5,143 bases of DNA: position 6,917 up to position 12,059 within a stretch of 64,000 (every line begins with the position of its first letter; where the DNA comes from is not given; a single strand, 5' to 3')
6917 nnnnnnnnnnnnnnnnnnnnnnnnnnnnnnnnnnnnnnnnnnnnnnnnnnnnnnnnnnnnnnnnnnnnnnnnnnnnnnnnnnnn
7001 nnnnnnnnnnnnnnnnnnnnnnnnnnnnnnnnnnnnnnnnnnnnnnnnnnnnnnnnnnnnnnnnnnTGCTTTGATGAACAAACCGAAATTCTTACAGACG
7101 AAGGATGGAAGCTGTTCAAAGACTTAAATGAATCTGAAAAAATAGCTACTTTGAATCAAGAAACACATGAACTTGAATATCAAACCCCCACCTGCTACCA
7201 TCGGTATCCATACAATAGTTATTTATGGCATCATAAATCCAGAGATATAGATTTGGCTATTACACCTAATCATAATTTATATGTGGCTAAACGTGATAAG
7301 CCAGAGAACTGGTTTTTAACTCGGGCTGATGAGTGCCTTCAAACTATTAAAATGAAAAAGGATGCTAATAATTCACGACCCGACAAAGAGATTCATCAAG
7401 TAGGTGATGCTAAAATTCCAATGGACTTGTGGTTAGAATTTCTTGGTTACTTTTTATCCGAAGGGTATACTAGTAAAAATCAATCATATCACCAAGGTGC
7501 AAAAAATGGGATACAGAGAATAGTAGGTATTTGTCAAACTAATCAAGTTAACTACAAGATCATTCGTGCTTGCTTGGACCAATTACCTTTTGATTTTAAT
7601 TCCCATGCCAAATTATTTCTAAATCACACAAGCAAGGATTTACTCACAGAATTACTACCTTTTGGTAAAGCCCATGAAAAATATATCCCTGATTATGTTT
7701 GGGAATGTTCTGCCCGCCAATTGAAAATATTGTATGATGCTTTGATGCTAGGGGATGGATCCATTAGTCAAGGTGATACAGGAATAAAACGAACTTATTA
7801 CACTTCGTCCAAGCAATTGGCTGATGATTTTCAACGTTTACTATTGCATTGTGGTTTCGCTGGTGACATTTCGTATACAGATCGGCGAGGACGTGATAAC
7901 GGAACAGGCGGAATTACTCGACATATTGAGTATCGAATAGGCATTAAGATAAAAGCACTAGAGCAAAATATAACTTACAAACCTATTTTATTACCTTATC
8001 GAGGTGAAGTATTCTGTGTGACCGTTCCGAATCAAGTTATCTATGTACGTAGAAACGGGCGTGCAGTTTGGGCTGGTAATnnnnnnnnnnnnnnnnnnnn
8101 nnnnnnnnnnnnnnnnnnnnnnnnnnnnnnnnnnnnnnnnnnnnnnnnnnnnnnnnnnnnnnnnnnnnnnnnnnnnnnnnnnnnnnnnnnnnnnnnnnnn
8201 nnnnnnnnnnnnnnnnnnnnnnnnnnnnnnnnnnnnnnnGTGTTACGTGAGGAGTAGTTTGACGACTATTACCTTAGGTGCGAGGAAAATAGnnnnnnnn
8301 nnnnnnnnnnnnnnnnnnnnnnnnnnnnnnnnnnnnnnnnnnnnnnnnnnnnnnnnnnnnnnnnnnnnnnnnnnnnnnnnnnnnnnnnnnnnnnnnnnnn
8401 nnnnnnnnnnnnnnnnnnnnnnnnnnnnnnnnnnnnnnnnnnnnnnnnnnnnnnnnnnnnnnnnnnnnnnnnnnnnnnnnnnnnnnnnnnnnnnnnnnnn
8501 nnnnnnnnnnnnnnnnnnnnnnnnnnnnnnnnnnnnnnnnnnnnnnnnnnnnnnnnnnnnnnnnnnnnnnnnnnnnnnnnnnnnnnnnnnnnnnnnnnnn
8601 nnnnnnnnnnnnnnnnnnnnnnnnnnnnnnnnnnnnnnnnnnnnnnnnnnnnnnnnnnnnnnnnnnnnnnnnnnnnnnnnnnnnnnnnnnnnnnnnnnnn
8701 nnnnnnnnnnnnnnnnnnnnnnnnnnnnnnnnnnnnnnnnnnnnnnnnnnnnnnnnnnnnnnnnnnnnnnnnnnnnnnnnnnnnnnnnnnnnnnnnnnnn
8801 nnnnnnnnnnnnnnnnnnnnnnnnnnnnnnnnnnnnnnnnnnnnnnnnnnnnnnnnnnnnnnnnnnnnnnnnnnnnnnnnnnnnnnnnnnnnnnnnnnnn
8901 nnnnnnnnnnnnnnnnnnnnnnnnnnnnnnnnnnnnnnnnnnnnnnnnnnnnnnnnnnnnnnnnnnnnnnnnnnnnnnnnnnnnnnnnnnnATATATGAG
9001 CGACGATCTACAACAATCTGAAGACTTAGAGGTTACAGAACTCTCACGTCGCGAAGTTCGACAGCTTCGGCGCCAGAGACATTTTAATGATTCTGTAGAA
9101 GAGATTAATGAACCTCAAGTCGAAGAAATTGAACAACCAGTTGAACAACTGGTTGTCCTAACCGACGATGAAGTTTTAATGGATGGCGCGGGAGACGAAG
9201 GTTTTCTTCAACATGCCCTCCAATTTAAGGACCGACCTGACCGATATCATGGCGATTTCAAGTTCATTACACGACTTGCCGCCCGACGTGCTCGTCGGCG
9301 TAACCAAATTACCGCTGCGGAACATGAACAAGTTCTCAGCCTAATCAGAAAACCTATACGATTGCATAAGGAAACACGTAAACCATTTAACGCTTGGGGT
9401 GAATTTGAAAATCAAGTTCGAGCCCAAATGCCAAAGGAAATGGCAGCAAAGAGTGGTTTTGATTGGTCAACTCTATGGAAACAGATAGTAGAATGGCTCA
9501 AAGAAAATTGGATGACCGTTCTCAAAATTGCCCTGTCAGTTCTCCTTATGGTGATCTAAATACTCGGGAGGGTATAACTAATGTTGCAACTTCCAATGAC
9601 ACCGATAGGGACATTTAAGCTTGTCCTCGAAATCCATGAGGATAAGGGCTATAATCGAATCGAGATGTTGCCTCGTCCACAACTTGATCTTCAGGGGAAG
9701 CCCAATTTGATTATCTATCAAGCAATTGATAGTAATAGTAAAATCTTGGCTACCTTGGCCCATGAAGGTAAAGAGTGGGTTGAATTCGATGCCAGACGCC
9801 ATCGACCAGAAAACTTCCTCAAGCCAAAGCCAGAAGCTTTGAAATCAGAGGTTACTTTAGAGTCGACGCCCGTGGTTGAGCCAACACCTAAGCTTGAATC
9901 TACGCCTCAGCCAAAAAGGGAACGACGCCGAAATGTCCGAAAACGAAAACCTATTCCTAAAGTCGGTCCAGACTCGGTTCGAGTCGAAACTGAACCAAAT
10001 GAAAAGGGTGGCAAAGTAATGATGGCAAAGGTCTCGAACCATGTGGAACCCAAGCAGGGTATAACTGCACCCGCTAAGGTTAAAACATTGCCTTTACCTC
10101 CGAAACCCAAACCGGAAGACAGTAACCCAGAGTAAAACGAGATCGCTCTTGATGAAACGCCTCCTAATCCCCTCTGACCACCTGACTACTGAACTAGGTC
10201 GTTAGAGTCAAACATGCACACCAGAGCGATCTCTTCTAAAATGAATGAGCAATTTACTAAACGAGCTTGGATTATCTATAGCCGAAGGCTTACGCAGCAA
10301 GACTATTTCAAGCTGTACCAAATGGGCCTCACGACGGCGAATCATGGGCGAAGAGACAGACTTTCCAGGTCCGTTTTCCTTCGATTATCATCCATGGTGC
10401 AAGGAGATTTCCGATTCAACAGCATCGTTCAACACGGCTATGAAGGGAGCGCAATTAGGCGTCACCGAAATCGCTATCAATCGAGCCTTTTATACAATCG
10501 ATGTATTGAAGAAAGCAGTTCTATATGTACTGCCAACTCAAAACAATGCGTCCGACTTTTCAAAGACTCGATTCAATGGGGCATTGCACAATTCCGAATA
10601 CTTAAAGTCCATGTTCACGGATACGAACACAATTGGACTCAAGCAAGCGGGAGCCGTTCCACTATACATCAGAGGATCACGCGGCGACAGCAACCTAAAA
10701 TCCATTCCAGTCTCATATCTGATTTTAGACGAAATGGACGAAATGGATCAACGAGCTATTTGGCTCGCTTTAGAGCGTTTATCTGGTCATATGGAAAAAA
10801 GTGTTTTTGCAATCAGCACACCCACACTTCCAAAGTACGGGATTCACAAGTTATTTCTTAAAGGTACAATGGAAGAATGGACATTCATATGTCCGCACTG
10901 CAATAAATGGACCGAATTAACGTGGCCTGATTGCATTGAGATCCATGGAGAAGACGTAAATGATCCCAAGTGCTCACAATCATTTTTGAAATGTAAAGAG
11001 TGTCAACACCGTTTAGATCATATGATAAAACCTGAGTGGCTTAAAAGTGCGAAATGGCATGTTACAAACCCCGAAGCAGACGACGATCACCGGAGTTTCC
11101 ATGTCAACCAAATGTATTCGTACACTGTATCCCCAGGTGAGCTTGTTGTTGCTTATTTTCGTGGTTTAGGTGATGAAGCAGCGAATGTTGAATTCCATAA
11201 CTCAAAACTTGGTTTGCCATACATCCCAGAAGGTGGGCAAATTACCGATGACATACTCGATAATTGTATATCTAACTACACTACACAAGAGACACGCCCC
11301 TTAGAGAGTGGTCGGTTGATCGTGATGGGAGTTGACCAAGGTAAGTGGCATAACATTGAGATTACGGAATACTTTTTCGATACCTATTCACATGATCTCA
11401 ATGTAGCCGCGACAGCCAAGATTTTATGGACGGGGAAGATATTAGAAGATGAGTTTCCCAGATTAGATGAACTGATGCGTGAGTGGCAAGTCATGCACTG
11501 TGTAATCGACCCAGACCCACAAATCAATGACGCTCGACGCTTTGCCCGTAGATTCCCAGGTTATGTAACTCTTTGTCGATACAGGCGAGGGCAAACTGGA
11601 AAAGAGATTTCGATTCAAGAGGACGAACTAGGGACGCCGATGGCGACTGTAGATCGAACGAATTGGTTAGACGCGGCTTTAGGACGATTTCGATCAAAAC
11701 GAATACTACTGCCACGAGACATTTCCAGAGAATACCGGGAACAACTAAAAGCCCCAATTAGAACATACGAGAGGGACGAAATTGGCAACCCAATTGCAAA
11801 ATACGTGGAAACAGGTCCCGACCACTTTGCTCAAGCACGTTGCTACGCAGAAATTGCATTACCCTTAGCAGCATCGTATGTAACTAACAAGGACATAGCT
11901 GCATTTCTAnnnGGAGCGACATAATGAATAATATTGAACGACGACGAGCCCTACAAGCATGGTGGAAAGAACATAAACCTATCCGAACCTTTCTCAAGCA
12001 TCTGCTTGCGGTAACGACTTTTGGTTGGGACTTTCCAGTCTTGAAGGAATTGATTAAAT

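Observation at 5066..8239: Tat-exported papain-like peptidase whose gene carries two full-size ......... inteins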

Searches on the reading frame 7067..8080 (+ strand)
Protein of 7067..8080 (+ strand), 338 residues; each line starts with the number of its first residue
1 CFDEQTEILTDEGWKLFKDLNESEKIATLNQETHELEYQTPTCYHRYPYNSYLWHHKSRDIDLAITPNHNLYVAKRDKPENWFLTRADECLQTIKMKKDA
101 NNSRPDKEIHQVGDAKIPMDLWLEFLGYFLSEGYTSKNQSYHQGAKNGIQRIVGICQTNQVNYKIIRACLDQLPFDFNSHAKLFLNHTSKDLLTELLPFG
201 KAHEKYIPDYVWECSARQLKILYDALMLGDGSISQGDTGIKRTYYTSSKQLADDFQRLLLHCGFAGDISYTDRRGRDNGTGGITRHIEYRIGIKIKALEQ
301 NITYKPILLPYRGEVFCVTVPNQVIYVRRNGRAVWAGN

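Call 4: search_protein_families(library=pfam, max_evalue=1, proteins=[window:7067-8080:+])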
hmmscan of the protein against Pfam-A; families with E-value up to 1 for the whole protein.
window:7067-8080:+ (338 aa): 1 family
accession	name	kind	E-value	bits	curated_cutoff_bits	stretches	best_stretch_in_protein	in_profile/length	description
PF14528.11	LAGLIDADG_3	-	1.4e-08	35.3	22.5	1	226-280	10-63/82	LAGLIDADG-like domain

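Call 24: find_homologous_proteins(query=window:7067-8080:+, max_evalue=0.001)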
Query window:7067-8080:+ (338 aa): 158 proteins with E <= 0.001 among 741 candidates; the best 120 are listed.
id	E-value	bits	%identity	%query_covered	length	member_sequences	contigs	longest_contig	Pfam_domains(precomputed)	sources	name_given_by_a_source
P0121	2.6e-145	502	63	100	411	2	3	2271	PF14528.12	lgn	-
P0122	5.1e-97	343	58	81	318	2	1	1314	PF14528.12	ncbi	-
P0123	3.1e-85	304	45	100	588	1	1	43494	-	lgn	-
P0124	2.2e-80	289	43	100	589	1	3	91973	PF14528.12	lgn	-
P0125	5.4e-79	284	44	100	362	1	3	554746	PF14528.12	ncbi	-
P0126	1.3e-75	273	44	100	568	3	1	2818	-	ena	-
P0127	8.2e-74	267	42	100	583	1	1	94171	-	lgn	-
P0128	1.1e-68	250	40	100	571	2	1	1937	-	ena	-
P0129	1.3e-57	214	52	65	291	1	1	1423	PF14528.12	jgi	jgi:intein/homing endonuclease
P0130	3.2e-56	209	47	72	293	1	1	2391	-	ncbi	-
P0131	1.2e-55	207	43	72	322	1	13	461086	PF14528.12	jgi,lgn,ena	-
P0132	1.0e-53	201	40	100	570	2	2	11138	PF14528.12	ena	-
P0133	6.8e-53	198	37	100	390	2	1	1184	PF14528.12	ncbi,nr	ncbi:hypothetical protein GW950_02265, partial [Candidatus Wolfebacteria bacterium]|nr:hypothetical 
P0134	1.5e-52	197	38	100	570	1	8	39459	PF01507.26,PF14528.12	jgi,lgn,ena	-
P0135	1.6e-51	194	37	100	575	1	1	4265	PF01507.26,PF14528.12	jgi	-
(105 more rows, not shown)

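Call 35: search_solved_structures(query=window:7067-8080:+, max_evalue=0.01, show_alignments=1)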
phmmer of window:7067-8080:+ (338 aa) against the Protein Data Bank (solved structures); distinct sequences matched with E-value up to 0.01: 0.

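Call 66: predict_structure(alignment_id=A3)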
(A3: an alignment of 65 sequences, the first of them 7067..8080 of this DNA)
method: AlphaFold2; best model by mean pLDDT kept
length: 338 residues; sequences in the alignment: 65
mean_pLDDT: 96.6   pTM: 0.94
mean pLDDT of the five models: 96.6, 96.1, 96.1, 95.8, 95.8
residues with pLDDT >= 90: 325; 70-90: 12; 50-70: 1; < 50: 0
segments of 3 or more residues with pLDDT < 50: none
pLDDT, mean of each block of 10 residues (from residue 1): 98 98 97 98 98 96 97 95 95 92 98 98 99 96 87 97 98 97 94 97 98 99 98 95 98 99 98 96 97 96 94 98 98 97
secondary structure, 60 per line:
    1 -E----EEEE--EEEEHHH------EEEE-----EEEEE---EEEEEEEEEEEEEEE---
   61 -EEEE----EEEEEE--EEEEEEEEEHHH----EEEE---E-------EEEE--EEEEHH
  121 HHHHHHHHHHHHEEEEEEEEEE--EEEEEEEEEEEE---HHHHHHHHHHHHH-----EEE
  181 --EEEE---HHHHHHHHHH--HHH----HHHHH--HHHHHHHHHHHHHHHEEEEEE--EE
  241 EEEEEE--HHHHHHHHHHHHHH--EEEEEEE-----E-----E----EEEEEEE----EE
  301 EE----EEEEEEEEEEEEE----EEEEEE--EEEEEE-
elements in order: E7-10 E13-16 E26-29 E35-39 E43-57 E62-65 E70-75 E78-86 E94-97 E109-112 E115-118 H119-132 E133-142 E145-156 H160-172 E178-180 E183-186 H190-199 H209-213 H216-230 E231-236 E239-246 H249-262 E265-271 E288-294 E299-302 E307-319 E324-329 E332-337

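Call 71: fold_search(model_id=the predicted structure, library=pdb)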
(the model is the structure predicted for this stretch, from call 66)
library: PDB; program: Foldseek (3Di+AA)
matches with E <= 10: 739; with E <= 0.001: 76
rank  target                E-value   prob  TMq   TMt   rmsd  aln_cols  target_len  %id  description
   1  7qsu                  4.2e-16  1.00  0.68  0.63   5.0       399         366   16  Crystal structure of homing endonuclease-associated TliVMA intein (C1A, d333-339) (released 2022-03-30)
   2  1dq3                  1.2e-13  1.00  0.66  0.51   7.3       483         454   11  CRYSTAL STRUCTURE OF AN ARCHAEAL INTEIN-ENCODED HOMING ENDONUCLEASE PI-PFUI (released 2000-07-05)
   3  7qss                  6.2e-13  1.00  0.65  0.53   6.2       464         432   13  Crystal structure of homing endonuclease-associated TliVMA intein (C1A) (released 2022-03-30)
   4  2cw7                  6.9e-13  1.00  0.64  0.43   8.2       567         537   11  Crystal structure of intein homing endonuclease II (released 2006-04-18)
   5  1vde_A                1.9e-12  1.00  0.59  0.49   7.4       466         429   11  PI-SCEI, A HOMING ENDONUCLEASE WITH PROTEIN SPLICING ACTIVITY (released 1998-04-08)
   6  7qst                  3.3e-12  1.00  0.62  0.58   6.6       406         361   14  Crystal structure of homing endonuclease-associated PhoVMA intein (C1A) (released 2022-03-30)
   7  1vde_B                9.0e-12  1.00  0.59  0.48   7.4       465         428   10  PI-SCEI, A HOMING ENDONUCLEASE WITH PROTEIN SPLICING ACTIVITY (released 1998-04-08)
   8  1lwt_A                2.0e-11  1.00  0.61  0.49   7.4       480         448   11  Crystal structure of the intein homing endonuclease PI-SceI bound to its substrate DNA (Ca2+ free) (released 2002-09-27)
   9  1ef0_A                4.5e-11  1.00  0.58  0.49   7.2       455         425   10  CRYSTAL STRUCTURE OF PI-SCEI MINIPRECURSOR (released 2000-06-07)
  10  1lws_A                5.1e-11  1.00  0.60  0.49   8.5       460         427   11  Crystal structure of the intein homing endonuclease PI-SceI bound to its recognition sequence (released 2002-09-27)
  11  1um2_A                1.5e-10  1.00  0.59  0.50   7.4       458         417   10  Crystal Structure of the Vma1-Derived Endonuclease with the Ligated Extein Segment (released 2004-09-22)
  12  1jva_A                2.4e-10  1.00  0.55  0.46   7.9       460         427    9  CRYSTAL STRUCTURE OF THE VMA1-DERIVED ENDONUCLEASE BEARING THE N AND C EXTEIN PROPEPTIDES (released 2002-08-29)
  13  1jva_B                2.5e-10  1.00  0.59  0.49   7.1       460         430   10  CRYSTAL STRUCTURE OF THE VMA1-DERIVED ENDONUCLEASE BEARING THE N AND C EXTEIN PROPEPTIDES (released 2002-08-29)
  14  1dfa                  2.5e-10  1.00  0.56  0.48   8.3       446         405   10  CRYSTAL STRUCTURE OF PI-SCEI IN C2 SPACE GROUP (released 1999-12-08)
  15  1um2_B                1.7e-09  1.00  0.58  0.49   7.4       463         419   10  Crystal Structure of the Vma1-Derived Endonuclease with the Ligated Extein Segment (released 2004-09-22)
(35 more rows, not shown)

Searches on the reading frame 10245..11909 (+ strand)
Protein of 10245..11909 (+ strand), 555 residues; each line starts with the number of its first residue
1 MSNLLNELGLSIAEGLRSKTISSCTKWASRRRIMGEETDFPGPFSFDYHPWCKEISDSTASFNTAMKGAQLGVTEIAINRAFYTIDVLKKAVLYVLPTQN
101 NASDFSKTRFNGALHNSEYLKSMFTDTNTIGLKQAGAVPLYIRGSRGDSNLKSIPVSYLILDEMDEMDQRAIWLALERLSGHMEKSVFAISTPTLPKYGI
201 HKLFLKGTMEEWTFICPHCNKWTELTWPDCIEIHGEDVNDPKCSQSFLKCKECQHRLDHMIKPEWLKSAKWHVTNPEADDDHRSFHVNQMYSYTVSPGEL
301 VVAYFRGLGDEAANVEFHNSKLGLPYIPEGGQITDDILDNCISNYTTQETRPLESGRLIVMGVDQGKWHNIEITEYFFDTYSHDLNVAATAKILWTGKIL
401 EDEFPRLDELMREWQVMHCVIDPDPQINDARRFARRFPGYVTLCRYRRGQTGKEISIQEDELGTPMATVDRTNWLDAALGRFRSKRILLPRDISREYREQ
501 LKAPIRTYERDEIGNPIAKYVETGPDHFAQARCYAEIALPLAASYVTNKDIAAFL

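Call 12: search_protein_families(library=phrogs, max_evalue=0.001, proteins=[window:10245-11909:+])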
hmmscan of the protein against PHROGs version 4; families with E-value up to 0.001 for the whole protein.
window:10245-11909:+ (555 aa): 5 families
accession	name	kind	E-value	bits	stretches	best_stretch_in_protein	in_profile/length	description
phrog_675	-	head and packaging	2.1e-93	314.5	1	23-543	23-551/576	terminase large subunit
phrog_15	-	head and packaging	2e-57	196.3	1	21-366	354-723/1330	terminase large subunit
phrog_12876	-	head and packaging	3.3e-18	67.1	1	98-230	2-134/235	terminase large subunit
phrog_21311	-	head and packaging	1e-10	42.8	1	97-283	2-201/218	terminase large subunit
phrog_2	-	head and packaging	1.9e-07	31.2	1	44-221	262-420/807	terminase large subunit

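Call 13: search_protein_families(library=pfam, max_evalue=0.01, proteins=[window:10245-11909:+])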
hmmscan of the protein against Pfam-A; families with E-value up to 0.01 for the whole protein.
window:10245-11909:+ (555 aa): 2 families
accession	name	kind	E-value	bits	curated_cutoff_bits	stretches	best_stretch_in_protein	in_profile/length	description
PF05876.18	GpA_ATPase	-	3.7e-32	112.4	25.6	1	40-271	3-247/247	Phage terminase large subunit gpA, ATPase domain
PF20454.4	GpA_nuclease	-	2.2e-09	37.4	22.5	1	282-520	1-263/294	Terminase large subunit gpA, endonuclease domain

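Call 31: search_dna_similar(query=window:10245-11909:+, collection=phages, mode=protein, max_evalue=1e-10, max_rows=15)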
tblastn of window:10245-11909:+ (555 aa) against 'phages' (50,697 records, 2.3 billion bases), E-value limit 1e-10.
Records with a match: 830; places in all: 831; records where one place covers at least 80% of the query: 540.
Best place of each record, by identity: <60% 830.
By first word of the organism name: Staphylococcus 271; Bacillus 225; Enterococcus 61; Listeria 54; Vibrio 39; Lactobacillus 23; Bacteriophage 22; Escherichia 12; Wolbachia 11; Ralstonia 11; and 38 more.
By host as written in the record: - 94; Staphylococcus aureus 87; Listeria monocytogenes 43; Bacillus cereus 26; Bacillus subtilis 25; Staphylococcus sp. 21; Bacillus thuringiensis subsp. kurstaki 20; Enterococcus faecalis 20; and 229 more.
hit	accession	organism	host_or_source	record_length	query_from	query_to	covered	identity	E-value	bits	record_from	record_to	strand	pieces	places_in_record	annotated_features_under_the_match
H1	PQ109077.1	Thermus phage Lalka27b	Thermus thermophilus HB27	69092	32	493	83%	28.1%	3e-29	129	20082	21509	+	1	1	TerL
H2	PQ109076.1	Thermus phage Lalka27a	Thermus thermophilus HB27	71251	32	493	83%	28.1%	3e-27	123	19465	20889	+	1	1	TerL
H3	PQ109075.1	Thermus phage Lalka8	Thermus thermophilus HB8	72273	32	493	83%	27.1%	4e-28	125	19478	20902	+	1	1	TerL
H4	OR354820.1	Staphylococcus phage Alsa_1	Staphylococcus sp.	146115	48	539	89%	25.2%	5e-25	116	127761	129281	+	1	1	terminase large subunit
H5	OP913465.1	Mammaliicoccus virus vB_MscM-PMS2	Mammaliicoccus sciuri KCTC 43031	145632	48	539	89%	25.1%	4e-26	119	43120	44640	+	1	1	terminase large subunit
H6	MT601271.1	Bacillus phage vB_BsuM-Goe10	Bacillus subtilis Delta6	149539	48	539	89%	25.0%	2e-20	102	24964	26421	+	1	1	putative terminase large subunit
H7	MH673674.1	Thermus phage phiMa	Thermus thermophilus HB8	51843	35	499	84%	26.4%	5e-25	116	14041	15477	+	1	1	hypothetical protein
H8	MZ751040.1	Bacillus phage phi18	Bacillus subtilis subsp. subtilis str. ...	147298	48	539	89%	24.9%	2e-19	99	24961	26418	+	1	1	terminase large subunit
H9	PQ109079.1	Thermus phage Cumys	Thermus thermophilus HB8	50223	35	499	84%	26.2%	2e-25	117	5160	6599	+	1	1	TerL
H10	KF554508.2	Bacillus phage CP-51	Bacillus cereus HER1399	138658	45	539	89%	24.4%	3e-20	101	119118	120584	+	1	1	putative large terminase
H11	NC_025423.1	Bacillus phage CP-51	Bacillus cereus HER1399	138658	45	539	89%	24.4%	3e-20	101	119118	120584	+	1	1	terminase large subunit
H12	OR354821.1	Staphylococcus phage Alsa_2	Staphylococcus sp.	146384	48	539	85%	25.5%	2e-23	134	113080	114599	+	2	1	terminase large subunit | hypothetical protein (x2)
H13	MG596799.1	Pseudomonas phage PMBT3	Pseudomonas grimontii MBTL2-21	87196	43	550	92%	23.6%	6e-21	103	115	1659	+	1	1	terminase large subunit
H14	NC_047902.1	Pseudomonas phage PMBT3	Pseudomonas grimontii MBTL2-21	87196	43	550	92%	23.6%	6e-21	103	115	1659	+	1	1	terminase large subunit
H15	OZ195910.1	Vibrio phage K478b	Seawater and oysters mix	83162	12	553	98%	22.1%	2e-18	96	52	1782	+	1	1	terminase large subunit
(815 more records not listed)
